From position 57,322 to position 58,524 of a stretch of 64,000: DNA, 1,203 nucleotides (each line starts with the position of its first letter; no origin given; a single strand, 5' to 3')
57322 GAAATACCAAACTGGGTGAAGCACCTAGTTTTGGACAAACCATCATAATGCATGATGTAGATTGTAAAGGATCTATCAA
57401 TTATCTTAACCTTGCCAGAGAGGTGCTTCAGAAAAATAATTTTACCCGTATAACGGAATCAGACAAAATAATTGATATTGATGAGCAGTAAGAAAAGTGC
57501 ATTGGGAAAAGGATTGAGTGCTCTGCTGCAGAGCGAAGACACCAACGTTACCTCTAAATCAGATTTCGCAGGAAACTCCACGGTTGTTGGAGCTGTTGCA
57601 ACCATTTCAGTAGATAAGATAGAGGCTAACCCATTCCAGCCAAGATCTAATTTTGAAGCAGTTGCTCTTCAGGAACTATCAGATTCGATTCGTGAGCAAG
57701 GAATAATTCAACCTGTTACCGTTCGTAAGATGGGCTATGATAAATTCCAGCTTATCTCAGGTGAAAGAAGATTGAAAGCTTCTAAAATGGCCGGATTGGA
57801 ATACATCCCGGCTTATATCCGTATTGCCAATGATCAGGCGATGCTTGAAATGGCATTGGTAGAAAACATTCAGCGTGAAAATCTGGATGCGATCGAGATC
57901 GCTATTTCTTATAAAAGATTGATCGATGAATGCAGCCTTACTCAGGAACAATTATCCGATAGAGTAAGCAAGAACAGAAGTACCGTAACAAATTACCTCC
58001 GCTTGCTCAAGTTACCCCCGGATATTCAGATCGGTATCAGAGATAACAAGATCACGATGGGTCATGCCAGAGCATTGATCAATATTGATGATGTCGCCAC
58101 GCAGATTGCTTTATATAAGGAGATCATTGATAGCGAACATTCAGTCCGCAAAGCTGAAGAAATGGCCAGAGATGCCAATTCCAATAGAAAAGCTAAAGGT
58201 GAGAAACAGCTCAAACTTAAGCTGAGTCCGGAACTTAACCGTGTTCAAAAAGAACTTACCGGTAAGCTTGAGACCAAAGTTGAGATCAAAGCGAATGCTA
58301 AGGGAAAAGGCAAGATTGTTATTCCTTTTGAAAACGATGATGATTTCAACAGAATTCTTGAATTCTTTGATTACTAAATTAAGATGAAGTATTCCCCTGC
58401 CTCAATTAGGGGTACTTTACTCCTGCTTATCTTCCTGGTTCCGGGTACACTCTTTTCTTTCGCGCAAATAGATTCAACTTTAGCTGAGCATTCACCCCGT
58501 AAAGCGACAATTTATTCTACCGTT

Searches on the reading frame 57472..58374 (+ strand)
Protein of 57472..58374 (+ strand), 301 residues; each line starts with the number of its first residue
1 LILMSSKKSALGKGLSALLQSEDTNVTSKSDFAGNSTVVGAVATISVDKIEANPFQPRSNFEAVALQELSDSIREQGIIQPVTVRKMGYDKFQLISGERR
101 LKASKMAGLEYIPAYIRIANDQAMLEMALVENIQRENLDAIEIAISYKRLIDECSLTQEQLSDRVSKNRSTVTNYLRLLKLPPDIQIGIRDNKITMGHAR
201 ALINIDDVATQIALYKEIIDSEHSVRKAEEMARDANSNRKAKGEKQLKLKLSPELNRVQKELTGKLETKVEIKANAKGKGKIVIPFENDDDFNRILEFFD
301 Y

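Call 77: search_protein_families(library=pfam, proteins=[window:57472-58374:+], max_evalue=0.00001)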
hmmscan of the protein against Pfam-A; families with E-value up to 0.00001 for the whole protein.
window:57472-58374:+ (301 aa): 3 families
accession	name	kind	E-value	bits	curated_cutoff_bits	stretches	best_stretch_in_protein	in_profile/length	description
PF17762.8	HTH_ParB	-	2e-34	118.3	22.6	1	136-236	1-101/102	ParB HTH domain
PF02195.25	ParB_N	-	5.6e-31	106.9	26.3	1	42-134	3-95/95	ParB N-terminal domain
PF23552.2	ParB_C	-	1.5e-12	47.2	23.8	1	252-298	2-48/50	ParB dimerisation domain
